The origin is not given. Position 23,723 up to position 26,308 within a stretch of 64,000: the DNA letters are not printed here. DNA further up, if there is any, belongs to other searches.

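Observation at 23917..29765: Identical AT-only 18-mer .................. present twice in direct orientation, bracketing a 5.8-kb segment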

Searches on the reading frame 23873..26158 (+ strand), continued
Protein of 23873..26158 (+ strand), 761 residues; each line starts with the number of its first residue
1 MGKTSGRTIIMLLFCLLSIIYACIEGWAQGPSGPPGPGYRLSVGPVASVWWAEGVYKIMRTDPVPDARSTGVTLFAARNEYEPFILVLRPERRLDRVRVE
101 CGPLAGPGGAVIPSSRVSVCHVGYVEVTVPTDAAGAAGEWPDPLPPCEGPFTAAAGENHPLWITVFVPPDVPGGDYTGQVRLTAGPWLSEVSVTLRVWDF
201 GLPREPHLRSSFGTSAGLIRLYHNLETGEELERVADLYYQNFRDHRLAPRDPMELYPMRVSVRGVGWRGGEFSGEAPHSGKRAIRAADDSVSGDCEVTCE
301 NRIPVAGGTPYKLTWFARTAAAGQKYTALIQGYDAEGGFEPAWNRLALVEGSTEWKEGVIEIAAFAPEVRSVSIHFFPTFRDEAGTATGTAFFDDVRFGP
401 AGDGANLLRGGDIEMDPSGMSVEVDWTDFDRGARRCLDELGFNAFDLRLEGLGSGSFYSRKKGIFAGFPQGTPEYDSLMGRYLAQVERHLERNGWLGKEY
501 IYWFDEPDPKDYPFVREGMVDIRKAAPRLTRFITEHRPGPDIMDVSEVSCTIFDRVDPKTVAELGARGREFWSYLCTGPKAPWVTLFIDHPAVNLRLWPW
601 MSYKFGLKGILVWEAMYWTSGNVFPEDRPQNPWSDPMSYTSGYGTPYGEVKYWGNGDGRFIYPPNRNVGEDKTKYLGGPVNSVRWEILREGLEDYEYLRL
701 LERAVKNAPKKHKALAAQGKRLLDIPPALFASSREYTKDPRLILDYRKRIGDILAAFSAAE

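Call 37: find_encoding_contigs(protein=P0011, flank=8000, max_places=3)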
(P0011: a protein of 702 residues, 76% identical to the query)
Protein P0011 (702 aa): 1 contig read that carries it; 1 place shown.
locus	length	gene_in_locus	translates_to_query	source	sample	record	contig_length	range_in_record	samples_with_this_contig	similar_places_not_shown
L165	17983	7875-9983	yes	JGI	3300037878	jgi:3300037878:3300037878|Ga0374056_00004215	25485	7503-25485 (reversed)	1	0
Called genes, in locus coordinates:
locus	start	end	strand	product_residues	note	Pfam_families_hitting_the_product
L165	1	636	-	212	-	?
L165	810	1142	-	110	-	-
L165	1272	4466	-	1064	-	PF19543:GH123_N, PF22680:Glyco_hydro_123_N_2 (faint), PF19543:GH123_N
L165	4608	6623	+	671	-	PF01841:Transglut_core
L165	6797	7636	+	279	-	PF19420:DDAH_eukar, PF02274:ADI (weak)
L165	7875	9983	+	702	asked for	PF13320:GH123_cat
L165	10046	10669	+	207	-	PF00027:cNMP_binding, PF13545:HTH_Crp_2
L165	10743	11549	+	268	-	PF00037:Fer4 (faint), PF12837:Fer4_6 (weak), PF13237:Fer4_10, PF14697:Fer4_21 (weak), PF12838:Fer4_7, PF13187:Fer4_9 (weak), PF13484:Fer4_16 (faint), PF27217:AF_0155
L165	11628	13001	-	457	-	PF00324:AA_permease, PF13520:AA_permease_2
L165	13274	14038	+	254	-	PF00142:Fer4_NifH, PF01656:CbiA, PF02374:ArsA_ATPase, PF06564:CBP_BcsQ (faint), PF09140:MipZ, PF10609:ParA, PF13614:AAA_31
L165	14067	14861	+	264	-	PF02195:ParB_N, PF17762:HTH_ParB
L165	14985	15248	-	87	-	-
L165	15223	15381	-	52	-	-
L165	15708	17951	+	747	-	-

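Call 38: find_encoding_contigs(protein=P0003, flank=8000, max_places=3)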
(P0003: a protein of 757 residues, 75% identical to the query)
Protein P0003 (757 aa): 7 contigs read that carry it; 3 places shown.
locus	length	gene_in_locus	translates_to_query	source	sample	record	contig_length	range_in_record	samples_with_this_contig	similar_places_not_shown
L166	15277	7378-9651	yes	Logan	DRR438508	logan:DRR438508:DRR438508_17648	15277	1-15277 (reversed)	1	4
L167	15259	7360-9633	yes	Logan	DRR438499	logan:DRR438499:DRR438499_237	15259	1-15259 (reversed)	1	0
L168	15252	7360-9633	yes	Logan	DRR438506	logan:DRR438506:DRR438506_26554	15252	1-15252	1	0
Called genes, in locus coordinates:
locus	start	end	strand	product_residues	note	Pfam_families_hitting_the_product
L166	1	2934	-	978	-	?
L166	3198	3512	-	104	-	PF20116:DUF6506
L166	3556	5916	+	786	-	PF01841:Transglut_core, PF13471:Transglut_core3 (weak)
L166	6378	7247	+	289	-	PF19420:DDAH_eukar, PF02274:ADI (weak)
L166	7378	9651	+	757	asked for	PF13320:GH123_cat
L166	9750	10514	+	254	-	PF00037:Fer4 (faint), PF12837:Fer4_6, PF13237:Fer4_10, PF14697:Fer4_21 (weak), PF12838:Fer4_7, PF13187:Fer4_9 (weak), PF13484:Fer4_16 (faint), PF27217:AF_0155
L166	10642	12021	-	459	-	PF13520:AA_permease_2, PF00324:AA_permease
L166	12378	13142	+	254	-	PF00142:Fer4_NifH, PF01656:CbiA, PF02374:ArsA_ATPase, PF06564:CBP_BcsQ (faint), PF09140:MipZ, PF10609:ParA, PF13614:AAA_31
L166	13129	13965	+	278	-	PF02195:ParB_N, PF17762:HTH_ParB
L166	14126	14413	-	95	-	PF07719:TPR_2 (faint), PF13414:TPR_11 (faint), PF13431:TPR_17 (faint)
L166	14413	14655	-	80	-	-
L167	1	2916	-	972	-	?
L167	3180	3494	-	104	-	PF20116:DUF6506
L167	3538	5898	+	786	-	PF01841:Transglut_core, PF13471:Transglut_core3 (weak)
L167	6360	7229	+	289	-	PF19420:DDAH_eukar, PF02274:ADI (weak)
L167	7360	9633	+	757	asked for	PF13320:GH123_cat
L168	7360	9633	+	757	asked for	PF13320:GH123_cat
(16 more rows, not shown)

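Call 49: search_solved_structures(query=L165:14067-14861:+, max_evalue=1e-10, show_alignments=4)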
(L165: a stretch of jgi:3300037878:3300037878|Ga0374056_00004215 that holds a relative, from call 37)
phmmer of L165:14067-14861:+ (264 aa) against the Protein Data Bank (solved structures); distinct sequences matched with E-value up to 1e-10: 12.
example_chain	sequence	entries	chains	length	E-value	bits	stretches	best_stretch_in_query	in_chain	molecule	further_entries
1vz0_A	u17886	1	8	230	1e-35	126.8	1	16-212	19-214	Chromosome-partitioning protein Spo0J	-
7bnk_A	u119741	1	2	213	1.6e-32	116.3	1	22-212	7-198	ParB family protein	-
7bnr_A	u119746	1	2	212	6.2e-32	114.4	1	23-212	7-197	ParB family protein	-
7o0n_A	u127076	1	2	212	9.6e-32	113.8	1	22-212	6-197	ParB family protein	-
7ng0_A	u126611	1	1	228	1.2e-29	106.9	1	20-211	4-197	Nucleoid occlusion protein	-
7nfu_A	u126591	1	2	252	2.6e-29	105.8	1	19-211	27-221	Nucleoid occlusion protein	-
6t1f_A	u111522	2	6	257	4.1e-27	98.6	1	21-220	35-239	Chromosome-partitioning protein ParB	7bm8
7ol9_A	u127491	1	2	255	5.3e-26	95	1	20-212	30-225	Nucleoid occlusion protein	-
6sdk_A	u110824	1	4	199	1.4e-22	83.7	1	19-194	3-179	Stage 0 sporulation protein J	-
4umk_A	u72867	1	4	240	3.6e-21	79.1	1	23-212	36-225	PROBABLE CHROMOSOME-PARTITIONING PROTEIN PARB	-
8qa8_A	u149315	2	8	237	1.4e-12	51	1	23-196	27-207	Transcriptional repressor protein KorB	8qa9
6y93_A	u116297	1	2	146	1.7e-11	47.5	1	98-216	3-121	Nucleoid occlusion protein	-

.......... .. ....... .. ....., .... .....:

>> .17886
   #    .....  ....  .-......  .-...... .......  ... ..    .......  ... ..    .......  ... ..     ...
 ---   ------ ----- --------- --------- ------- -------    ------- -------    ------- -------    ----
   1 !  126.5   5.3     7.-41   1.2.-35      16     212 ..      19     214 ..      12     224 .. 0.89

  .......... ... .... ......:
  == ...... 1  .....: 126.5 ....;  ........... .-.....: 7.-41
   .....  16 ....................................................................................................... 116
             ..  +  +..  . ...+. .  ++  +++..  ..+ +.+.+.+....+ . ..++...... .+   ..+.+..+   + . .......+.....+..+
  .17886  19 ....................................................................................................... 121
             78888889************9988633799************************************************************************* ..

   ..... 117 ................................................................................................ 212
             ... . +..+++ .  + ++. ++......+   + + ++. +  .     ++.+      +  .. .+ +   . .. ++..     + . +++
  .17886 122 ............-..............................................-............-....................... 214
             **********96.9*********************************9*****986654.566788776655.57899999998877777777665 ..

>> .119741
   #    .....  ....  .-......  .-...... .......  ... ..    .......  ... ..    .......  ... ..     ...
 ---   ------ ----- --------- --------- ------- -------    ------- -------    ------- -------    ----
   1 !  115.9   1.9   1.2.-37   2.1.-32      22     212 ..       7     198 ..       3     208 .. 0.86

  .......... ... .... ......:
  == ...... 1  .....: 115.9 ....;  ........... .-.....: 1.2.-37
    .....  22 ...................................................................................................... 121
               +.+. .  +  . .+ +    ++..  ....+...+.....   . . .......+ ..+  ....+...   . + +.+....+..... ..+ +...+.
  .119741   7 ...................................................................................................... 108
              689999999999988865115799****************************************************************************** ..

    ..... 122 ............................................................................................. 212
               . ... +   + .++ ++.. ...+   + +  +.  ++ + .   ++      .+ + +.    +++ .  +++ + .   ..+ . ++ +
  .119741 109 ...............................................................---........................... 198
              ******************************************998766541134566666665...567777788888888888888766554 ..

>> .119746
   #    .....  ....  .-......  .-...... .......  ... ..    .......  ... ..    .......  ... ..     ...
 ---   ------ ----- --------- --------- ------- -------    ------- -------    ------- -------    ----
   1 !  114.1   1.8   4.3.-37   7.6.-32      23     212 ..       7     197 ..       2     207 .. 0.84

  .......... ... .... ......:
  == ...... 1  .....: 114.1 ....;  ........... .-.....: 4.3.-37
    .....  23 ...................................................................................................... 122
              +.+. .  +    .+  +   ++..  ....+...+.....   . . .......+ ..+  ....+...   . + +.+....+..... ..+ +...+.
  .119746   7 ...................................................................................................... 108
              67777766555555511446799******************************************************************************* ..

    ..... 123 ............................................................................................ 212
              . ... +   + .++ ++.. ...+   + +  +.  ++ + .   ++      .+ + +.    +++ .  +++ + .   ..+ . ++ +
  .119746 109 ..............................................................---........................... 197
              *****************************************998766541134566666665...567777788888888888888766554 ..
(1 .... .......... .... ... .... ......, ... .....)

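Call 60: find_homologous_proteins(query=L165:14067-14861:+, max_evalue=1e-15)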
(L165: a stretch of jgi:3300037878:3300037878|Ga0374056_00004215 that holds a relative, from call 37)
Query L165:14067-14861:+ (264 aa): 7897 proteins with E <= 1e-15 among 8000 candidates; the best 120 are listed.
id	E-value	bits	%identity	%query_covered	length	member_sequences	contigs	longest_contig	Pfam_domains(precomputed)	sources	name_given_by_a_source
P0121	2.3e-163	560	100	100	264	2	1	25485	PF17762.9,PF02195.27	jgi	jgi:ParB family chromosome partitioning protein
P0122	2.8e-163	559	100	100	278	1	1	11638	PF17762.9,PF02195.27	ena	-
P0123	1.4e-162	557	100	100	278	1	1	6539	PF17762.9,PF02195.27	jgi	-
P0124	3.2e-148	510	89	100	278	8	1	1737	PF17762.9,PF02195.27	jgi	jgi:ParB family chromosome partitioning protein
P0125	1.2e-144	498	88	99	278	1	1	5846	PF17762.9,PF02195.27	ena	-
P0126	1.8e-144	498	87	100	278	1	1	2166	PF17762.9,PF02195.27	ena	-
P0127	2.4e-144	497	88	100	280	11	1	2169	PF17762.9,PF02195.27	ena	-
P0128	3.4e-144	497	88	100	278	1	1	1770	PF17762.9,PF02195.27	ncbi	-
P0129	3.5e-144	497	88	100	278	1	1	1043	PF17762.9,PF02195.27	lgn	-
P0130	6.1e-144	496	88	100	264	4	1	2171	PF17762.9,PF02195.27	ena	-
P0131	7.9e-144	496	87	100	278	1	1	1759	PF17762.9,PF02195.27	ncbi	-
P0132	2.6e-143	494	87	100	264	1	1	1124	PF17762.9,PF02195.27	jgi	-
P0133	6.9e-143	492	87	100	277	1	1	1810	PF17762.9,PF02195.27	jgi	jgi:ParB family transcriptional regulator, chromosome partitioning protein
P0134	7.3e-143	492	87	99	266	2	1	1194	PF17762.9,PF02195.27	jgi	jgi:ParB family chromosome partitioning protein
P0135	8.9e-143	492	86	99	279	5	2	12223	PF17762.9,PF02195.27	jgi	jgi:ParB family chromosome partitioning protein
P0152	7.9e-132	456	80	100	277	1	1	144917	PF17762.9,PF02195.27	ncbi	-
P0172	1.2e-130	452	79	100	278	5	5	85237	PF17762.9,PF02195.27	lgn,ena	-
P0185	2.6e-129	448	78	100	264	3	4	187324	PF17762.9,PF02195.27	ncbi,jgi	jgi:ParB family chromosome partitioning protein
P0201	1.1e-128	446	78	100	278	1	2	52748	PF17762.9,PF02195.27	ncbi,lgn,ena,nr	ncbi:MAG TPA: ParB/RepB/Spo0J family partition protein [Candidatus Desulfaltia sp.]|nr:ParB/RepB/Spo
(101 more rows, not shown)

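Call 62: find_encoding_contigs(protein=P0185, flank=10000, max_places=4)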
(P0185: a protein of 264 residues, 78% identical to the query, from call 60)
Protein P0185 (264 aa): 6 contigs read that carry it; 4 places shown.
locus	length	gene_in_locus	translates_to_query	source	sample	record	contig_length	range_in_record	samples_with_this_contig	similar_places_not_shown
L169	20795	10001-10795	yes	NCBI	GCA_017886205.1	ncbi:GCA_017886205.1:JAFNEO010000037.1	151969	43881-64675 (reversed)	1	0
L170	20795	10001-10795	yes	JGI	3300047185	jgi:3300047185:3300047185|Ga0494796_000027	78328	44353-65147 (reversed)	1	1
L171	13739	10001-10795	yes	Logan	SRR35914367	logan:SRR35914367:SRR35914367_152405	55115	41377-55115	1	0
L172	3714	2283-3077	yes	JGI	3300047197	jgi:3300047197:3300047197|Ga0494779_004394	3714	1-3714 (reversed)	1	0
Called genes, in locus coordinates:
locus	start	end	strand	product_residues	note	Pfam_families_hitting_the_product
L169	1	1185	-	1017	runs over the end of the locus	PF19543:GH123_N, PF22680:Glyco_hydro_123_N_2 (faint)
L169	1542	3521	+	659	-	PF01841:Transglut_core, PF13471:Transglut_core3 (faint)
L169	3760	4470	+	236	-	-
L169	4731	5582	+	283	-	PF19420:DDAH_eukar, PF02274:ADI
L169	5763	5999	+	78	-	-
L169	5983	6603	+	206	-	PF00027:cNMP_binding, PF13545:HTH_Crp_2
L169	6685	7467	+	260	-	PF00037:Fer4 (faint), PF12837:Fer4_6 (weak), PF13237:Fer4_10, PF13459:Fer4_15 (faint), PF14697:Fer4_21 (weak), PF12838:Fer4_7, PF13187:Fer4_9 (weak), PF27217:AF_0155, +1 more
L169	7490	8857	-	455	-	PF00324:AA_permease, PF13520:AA_permease_2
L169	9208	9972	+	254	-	PF00142:Fer4_NifH, PF01656:CbiA, PF02374:ArsA_ATPase, PF06564:CBP_BcsQ (weak), PF09140:MipZ, PF10609:ParA, PF13614:AAA_31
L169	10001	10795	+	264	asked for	PF02195:ParB_N, PF17762:HTH_ParB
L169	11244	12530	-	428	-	PF07497:Rho_RNA_bind, PF00006:ATP-synt_ab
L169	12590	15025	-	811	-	PF02190:LON_substr_bdg, PF00004:AAA, PF07728:AAA_5 (weak), PF22667:Lon_lid, PF05362:Lon_C, PF13541:ChlI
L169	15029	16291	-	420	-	PF06689:zf-C4_ClpX, PF00493:MCM, PF01078:Mg_chelatase (faint), PF14532:Sigma54_activ_2 (weak), PF00004:AAA, PF07724:AAA_2, PF07728:AAA_5 (weak), PF10431:ClpB_D2-small, +1 more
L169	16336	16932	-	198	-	PF00574:CLP_protease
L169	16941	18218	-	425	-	PF05697:Trigger_N, PF05698:Trigger_C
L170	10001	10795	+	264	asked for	PF02195:ParB_N, PF17762:HTH_ParB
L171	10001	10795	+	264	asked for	PF02195:ParB_N, PF17762:HTH_ParB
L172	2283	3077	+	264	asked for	PF02195:ParB_N, PF17762:HTH_ParB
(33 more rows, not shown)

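Call 63: find_encoding_contigs(protein=P0201, flank=10000, max_places=3)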
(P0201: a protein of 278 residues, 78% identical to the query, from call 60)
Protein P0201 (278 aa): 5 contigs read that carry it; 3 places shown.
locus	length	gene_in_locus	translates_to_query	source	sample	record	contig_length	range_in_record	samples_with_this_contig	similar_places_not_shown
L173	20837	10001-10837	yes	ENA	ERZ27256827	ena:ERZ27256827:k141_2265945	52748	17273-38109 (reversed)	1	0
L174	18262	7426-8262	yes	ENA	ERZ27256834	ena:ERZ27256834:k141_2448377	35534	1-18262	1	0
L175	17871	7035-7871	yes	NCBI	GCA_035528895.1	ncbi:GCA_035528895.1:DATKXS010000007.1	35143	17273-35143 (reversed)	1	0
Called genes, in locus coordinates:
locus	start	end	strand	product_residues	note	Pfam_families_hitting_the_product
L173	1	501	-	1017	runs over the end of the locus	PF19543:GH123_N, PF22680:Glyco_hydro_123_N_2 (faint)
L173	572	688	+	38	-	-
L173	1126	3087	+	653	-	PF01841:Transglut_core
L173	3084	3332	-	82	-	-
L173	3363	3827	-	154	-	-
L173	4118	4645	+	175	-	-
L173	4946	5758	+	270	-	PF19420:DDAH_eukar, PF02274:ADI (weak)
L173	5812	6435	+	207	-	PF00027:cNMP_binding, PF13545:HTH_Crp_2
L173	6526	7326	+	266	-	PF00037:Fer4 (faint), PF12837:Fer4_6 (weak), PF13237:Fer4_10, PF14697:Fer4_21 (weak), PF12838:Fer4_7 (weak), PF13187:Fer4_9 (weak), PF27217:AF_0155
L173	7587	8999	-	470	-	PF00324:AA_permease, PF13520:AA_permease_2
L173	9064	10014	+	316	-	PF00142:Fer4_NifH, PF01656:CbiA, PF02374:ArsA_ATPase, PF06564:CBP_BcsQ (faint), PF09140:MipZ, PF10609:ParA (weak), PF13614:AAA_31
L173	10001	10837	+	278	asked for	PF02195:ParB_N, PF17762:HTH_ParB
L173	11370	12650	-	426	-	PF07498:Rho_N (weak), PF07497:Rho_RNA_bind, PF00006:ATP-synt_ab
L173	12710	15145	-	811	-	PF02190:LON_substr_bdg, PF00004:AAA, PF07728:AAA_5 (weak), PF22667:Lon_lid, PF05362:Lon_C, PF13541:ChlI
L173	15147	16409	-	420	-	PF06689:zf-C4_ClpX, PF07728:AAA_5 (faint), PF00493:MCM, PF01078:Mg_chelatase (faint), PF05496:RuvB_N (faint), PF00004:AAA, PF07724:AAA_2, PF10431:ClpB_D2-small, +1 more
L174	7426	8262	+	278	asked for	PF02195:ParB_N, PF17762:HTH_ParB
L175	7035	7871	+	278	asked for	PF02195:ParB_N, PF17762:HTH_ParB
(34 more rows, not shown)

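Call 64: find_encoding_contigs(protein=P0152, flank=10000, max_places=3)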
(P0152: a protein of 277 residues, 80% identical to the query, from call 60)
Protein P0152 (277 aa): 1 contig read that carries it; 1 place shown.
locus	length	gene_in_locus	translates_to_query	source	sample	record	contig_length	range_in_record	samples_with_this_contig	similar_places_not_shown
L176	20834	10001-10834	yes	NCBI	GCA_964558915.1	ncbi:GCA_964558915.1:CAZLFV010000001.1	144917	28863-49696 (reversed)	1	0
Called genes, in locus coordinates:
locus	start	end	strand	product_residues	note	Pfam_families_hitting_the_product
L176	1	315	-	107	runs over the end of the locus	PF20244:DUF6599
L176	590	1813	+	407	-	PF00266:Aminotran_5, PF00155:Aminotran_1_2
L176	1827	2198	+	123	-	-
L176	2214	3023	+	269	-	-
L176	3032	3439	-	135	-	PF02082:Rrf2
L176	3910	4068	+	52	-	-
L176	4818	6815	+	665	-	PF01841:Transglut_core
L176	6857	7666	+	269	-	PF02274:ADI, PF19420:DDAH_eukar, PF02274:ADI (weak)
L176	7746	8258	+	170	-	PF13545:HTH_Crp_2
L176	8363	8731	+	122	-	-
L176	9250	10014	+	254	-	PF00142:Fer4_NifH, PF01656:CbiA, PF02374:ArsA_ATPase, PF06564:CBP_BcsQ (weak), PF09140:MipZ, PF10609:ParA, PF13614:AAA_31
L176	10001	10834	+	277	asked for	PF02195:ParB_N, PF17762:HTH_ParB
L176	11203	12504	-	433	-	PF07498:Rho_N (weak), PF07497:Rho_RNA_bind, PF00006:ATP-synt_ab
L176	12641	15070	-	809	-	PF02190:LON_substr_bdg, PF00004:AAA, PF07728:AAA_5, PF22667:Lon_lid, PF05362:Lon_C, PF13541:ChlI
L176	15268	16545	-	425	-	PF05697:Trigger_N, PF05698:Trigger_C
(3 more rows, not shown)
